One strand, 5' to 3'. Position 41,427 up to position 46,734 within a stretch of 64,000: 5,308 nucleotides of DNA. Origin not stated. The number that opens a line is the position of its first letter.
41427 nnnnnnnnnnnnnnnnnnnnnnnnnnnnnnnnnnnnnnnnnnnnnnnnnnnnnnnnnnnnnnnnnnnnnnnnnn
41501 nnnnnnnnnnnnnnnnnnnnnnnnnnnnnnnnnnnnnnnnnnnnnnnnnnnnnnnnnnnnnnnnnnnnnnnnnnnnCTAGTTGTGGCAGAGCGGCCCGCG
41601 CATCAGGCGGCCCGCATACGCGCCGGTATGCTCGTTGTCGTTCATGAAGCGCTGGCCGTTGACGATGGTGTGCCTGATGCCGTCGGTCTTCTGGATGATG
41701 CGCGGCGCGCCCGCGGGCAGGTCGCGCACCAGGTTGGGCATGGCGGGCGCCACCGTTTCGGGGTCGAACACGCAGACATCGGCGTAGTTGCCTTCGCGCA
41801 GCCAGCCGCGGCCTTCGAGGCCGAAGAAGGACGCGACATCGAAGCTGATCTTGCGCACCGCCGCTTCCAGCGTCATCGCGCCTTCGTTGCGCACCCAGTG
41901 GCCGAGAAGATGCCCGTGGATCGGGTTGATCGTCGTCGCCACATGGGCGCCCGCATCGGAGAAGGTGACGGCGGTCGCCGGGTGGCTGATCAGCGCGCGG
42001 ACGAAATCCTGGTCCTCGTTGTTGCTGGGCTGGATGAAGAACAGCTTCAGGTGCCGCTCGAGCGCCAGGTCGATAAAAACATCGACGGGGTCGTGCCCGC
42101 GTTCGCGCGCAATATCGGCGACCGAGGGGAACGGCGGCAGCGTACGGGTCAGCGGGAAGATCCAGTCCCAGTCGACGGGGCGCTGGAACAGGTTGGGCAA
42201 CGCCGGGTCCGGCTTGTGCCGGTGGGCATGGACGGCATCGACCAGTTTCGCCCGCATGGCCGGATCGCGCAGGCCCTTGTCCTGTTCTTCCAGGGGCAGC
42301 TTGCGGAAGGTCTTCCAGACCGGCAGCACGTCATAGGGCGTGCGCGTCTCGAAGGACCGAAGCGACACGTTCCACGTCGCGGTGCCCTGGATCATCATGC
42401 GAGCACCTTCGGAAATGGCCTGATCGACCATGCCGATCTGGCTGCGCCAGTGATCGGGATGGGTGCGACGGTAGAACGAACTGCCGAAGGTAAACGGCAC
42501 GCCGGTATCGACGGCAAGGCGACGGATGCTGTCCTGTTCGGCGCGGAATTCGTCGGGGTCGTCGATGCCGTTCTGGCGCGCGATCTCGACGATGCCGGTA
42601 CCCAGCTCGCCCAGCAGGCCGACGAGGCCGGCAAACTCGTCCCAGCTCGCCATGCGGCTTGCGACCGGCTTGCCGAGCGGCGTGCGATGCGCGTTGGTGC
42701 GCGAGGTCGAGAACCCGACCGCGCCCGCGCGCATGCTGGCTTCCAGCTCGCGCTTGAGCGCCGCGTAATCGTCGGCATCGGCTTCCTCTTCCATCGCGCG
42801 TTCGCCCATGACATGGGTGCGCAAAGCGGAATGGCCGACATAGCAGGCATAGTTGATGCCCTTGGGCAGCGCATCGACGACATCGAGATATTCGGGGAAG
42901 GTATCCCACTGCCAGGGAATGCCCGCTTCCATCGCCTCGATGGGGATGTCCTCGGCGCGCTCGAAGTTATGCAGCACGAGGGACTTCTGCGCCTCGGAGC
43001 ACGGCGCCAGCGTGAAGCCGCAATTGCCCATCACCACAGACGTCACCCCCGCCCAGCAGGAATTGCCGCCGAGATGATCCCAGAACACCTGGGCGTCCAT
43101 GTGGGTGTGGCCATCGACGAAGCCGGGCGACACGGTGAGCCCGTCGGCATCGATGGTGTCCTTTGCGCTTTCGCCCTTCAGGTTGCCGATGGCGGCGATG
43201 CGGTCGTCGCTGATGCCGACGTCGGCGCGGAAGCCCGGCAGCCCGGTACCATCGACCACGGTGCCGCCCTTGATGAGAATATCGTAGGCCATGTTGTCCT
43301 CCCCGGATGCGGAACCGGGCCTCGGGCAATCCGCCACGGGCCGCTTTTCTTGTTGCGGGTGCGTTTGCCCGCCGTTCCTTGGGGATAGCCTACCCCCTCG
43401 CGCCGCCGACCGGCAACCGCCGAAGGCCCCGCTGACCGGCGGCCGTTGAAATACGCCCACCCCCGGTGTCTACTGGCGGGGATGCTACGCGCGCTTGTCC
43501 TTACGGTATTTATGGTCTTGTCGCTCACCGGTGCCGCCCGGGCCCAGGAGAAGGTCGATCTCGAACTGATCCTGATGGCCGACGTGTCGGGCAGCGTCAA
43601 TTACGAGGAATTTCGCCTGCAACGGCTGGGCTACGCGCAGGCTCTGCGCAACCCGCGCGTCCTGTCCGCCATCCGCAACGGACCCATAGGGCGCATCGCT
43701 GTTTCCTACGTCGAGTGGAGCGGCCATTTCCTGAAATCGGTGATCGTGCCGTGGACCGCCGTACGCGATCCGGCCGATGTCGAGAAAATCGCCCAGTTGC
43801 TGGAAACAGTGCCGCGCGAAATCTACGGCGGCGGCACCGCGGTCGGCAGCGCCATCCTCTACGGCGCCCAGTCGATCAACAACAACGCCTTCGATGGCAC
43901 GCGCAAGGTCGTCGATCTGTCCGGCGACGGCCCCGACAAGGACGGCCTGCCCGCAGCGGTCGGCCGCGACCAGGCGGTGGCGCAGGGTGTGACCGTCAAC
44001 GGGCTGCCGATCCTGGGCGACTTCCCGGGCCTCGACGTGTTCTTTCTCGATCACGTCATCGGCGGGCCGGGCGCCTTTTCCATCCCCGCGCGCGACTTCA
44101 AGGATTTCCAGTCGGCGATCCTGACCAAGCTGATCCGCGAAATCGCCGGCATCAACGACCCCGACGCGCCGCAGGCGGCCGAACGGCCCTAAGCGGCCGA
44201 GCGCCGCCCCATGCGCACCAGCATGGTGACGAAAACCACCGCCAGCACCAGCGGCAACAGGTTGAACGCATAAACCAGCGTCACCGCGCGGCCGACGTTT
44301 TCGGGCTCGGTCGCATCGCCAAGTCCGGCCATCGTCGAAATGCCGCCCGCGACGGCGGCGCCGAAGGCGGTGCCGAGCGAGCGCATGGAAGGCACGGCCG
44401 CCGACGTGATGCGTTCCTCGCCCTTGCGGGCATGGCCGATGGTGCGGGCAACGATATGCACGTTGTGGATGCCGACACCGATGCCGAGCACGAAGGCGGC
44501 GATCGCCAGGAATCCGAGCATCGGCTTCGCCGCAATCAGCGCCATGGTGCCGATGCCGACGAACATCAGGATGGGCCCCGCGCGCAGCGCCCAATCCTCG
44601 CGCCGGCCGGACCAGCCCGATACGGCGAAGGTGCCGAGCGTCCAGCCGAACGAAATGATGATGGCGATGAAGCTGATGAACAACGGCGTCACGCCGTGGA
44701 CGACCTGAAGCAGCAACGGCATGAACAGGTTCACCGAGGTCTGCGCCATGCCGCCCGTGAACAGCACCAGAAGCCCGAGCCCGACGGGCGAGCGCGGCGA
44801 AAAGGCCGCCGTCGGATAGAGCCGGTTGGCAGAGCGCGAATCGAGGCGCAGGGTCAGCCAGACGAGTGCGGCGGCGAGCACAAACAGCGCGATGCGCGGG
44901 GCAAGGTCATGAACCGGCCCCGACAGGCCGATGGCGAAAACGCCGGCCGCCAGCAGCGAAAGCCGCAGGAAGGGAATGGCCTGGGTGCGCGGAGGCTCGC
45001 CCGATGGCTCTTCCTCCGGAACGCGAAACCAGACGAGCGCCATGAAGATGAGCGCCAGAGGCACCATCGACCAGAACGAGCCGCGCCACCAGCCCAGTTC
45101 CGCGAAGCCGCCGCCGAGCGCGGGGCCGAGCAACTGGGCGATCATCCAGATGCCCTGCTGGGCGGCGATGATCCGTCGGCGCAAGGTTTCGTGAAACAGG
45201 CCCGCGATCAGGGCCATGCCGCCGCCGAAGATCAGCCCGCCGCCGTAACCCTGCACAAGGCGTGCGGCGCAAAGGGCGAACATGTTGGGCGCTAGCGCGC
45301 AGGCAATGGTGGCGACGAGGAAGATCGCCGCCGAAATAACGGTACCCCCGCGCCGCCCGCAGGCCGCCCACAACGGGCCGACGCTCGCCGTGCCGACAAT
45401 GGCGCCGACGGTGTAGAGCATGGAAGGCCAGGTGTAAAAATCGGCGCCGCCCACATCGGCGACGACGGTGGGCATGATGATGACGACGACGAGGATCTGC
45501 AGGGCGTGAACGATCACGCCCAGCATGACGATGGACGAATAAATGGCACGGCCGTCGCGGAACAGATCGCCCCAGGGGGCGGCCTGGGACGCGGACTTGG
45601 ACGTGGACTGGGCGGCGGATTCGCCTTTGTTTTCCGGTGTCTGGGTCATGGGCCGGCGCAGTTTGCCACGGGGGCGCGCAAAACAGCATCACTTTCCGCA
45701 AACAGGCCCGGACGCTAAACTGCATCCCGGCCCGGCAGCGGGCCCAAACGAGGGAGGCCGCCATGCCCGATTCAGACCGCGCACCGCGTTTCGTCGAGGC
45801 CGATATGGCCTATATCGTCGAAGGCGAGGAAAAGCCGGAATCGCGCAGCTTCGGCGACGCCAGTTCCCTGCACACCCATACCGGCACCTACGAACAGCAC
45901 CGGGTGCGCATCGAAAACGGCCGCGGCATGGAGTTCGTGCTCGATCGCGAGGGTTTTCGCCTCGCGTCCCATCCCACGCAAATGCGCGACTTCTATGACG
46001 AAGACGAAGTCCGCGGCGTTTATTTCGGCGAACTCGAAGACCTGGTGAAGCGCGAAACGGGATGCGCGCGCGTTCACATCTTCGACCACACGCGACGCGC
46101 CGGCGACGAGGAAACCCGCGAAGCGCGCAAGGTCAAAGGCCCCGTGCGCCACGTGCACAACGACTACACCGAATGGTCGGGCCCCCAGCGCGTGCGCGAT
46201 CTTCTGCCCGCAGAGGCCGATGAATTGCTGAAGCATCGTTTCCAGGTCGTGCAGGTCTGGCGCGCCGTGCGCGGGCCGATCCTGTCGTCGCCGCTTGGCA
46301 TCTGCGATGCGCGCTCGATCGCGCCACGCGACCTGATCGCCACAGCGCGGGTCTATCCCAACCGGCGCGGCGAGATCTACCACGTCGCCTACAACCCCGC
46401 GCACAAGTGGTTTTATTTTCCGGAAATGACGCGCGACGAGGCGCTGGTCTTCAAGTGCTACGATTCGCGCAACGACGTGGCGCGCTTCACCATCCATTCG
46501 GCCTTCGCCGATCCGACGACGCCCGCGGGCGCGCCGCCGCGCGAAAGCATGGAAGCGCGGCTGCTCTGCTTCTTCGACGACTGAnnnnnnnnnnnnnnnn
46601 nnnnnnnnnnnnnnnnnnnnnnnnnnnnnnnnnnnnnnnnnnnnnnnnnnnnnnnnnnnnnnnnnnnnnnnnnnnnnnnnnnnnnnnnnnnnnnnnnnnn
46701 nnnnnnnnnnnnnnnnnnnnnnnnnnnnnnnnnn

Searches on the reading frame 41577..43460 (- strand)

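Call 32: search_protein_families(library=pfam, proteins=[window:41577-43460:-], max_evalue=0.001)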
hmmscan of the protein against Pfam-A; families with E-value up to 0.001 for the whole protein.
window:41577-43460:- (627 aa): 2 families
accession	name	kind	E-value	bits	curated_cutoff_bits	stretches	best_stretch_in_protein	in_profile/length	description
PF07969.17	Amidohydro_3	-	3.8e-30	106.2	29.7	1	101-603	1-469/472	Amidohydrolase family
PF01979.26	Amidohydro_1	-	4.8e-07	29.8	25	1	517-603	271-343/345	Amidohydrolase family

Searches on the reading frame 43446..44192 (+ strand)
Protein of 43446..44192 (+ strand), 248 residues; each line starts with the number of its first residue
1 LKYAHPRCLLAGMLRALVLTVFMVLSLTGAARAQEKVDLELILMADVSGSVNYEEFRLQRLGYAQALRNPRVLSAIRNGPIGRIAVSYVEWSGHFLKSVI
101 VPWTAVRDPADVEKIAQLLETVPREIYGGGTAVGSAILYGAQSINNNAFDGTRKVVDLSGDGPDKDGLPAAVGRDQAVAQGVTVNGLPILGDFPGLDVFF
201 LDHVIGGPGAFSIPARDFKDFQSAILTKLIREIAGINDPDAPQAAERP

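Call 32: search_protein_families(library=pfam, proteins=[window:43446-44192:+], max_evalue=0.001)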
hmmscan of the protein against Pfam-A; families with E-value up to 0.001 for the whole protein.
window:43446-44192:+ (248 aa): 3 families
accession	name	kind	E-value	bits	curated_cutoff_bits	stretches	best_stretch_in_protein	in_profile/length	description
PF06707.17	DUF1194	-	3.1e-66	223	27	1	36-235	1-204/206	Protein of unknown function (DUF1194)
PF05762.20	VWA_CoxE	-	0.00024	21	26.4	0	118-171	115-168/222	VWA domain containing CoxE-like protein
PF13519.12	VWA_2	-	0.00087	20.3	27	0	41-159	1-104/107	von Willebrand factor type A domain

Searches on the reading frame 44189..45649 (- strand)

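Call 4: search_protein_families(library=pfam, proteins=[window:44189-45649:-])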
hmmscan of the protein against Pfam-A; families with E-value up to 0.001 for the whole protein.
window:44189-45649:- (486 aa): 2 families
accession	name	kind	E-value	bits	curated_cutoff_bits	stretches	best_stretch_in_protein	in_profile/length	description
PF07690.21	MFS_1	-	6.3e-34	117.9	33.4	1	42-431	2-347/347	Major Facilitator Superfamily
PF00083.30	Sugar_tr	-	1.9e-08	34.1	22.3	1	74-208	50-190/452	Sugar (and other) transporter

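Call 5: search_protein_families(library=ncbifam, proteins=[window:44189-45649:-])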
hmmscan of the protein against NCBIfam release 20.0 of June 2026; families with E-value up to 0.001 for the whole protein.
window:44189-45649:- (486 aa): 26 families (the best 25 are shown)
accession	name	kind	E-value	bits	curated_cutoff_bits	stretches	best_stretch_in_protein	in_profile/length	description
NF040895.2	MFS_effux_SdrM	equivalog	9.1e-24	84.3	550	1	43-460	13-426/441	multidrug efflux MFS transporter SdrM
NF000095.1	tet_MFS_OtrB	exception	1.4e-18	66.7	999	1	38-440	28-439/563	oxytetracycline resistance efflux MFS transporter OtrB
TIGR00711.1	efflux_EmrB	subfamily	1.4e-16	60.3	230.2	1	41-437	7-407/485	DHA2 family efflux MFS transporter permease subunit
TIGR00880.1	2_A_01_02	superfamily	4.5e-15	56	131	1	79-212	7-140/141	multidrug resistance protein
NF000009.1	tet_MFS_Tcr3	exception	1.7e-13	50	1000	1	38-452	33-459/512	tetracycline efflux MFS transporter Tcr3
NF053813.1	MFS_TcaB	equivalog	8.1e-12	44.6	475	1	77-215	48-186/396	putative multidrug effflux MFS transporter TcaB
TIGR00710.1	efflux_Bcr_CflA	subfamily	1.2e-11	44.7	200.9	1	77-215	47-185/385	Bcr/CflA family efflux MFS transporter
NF008314.0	PRK11102.1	equivalog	2.8e-10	40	303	1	59-215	33-190/396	Bcr/CflA family multidrug efflux MFS transporter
NF007782.0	PRK10473.1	subfamily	7.5e-10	38.4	417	1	51-221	18-189/394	MdtL family multidrug efflux MFS transporter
NF033896.2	MFS_LfrA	equivalog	1.2e-09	37.4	825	1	39-439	23-425/504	efflux MFS transporter LfrA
NF012169.0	qepA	equivalog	2.7e-09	36.2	1075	1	38-437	23-421/511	fluoroquinolone efflux MFS transporter QepA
NF008654.0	PRK11652.1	equivalog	3.9e-09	35.9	479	1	90-240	64-213/397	multidrug efflux MFS transporter EmrD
NF011931.1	PRK15402.1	subfamily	3.9e-08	32.6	439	1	60-212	33-186/401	MdfA family multidrug efflux MFS transporter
NF000031.1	MFS_efflux_LmrA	exception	6.2e-08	31.8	850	1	33-473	26-469/484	lincomycin efflux MFS transporter Lmr(A)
NF052292.1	efflux_CraA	equivalog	2.5e-07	30.1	725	1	59-216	38-192/409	chloramphenicol efflux MFS transporter CraA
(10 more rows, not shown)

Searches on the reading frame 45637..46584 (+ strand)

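Call 4: search_protein_families(library=pfam, proteins=[window:45637-46584:+])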
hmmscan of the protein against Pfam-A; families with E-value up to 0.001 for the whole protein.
window:45637-46584:+ (315 aa): 0 families

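Call 5: search_protein_families(library=ncbifam, proteins=[window:45637-46584:+])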
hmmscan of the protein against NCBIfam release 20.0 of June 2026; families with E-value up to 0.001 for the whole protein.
window:45637-46584:+ (315 aa): 1 family
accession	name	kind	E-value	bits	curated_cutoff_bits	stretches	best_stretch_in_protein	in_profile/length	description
NF041278.1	CmcJ_NvfI_EfuI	subfamily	1.1e-91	307.1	80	1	54-313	1-263/263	CmcJ/NvfI family oxidoreductase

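Call 92: search_protein_families(library=pfam, proteins=[window:45763-46584:+], max_evalue=0.001)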
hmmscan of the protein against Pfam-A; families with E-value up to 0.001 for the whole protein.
window:45763-46584:+ (273 aa): 0 families
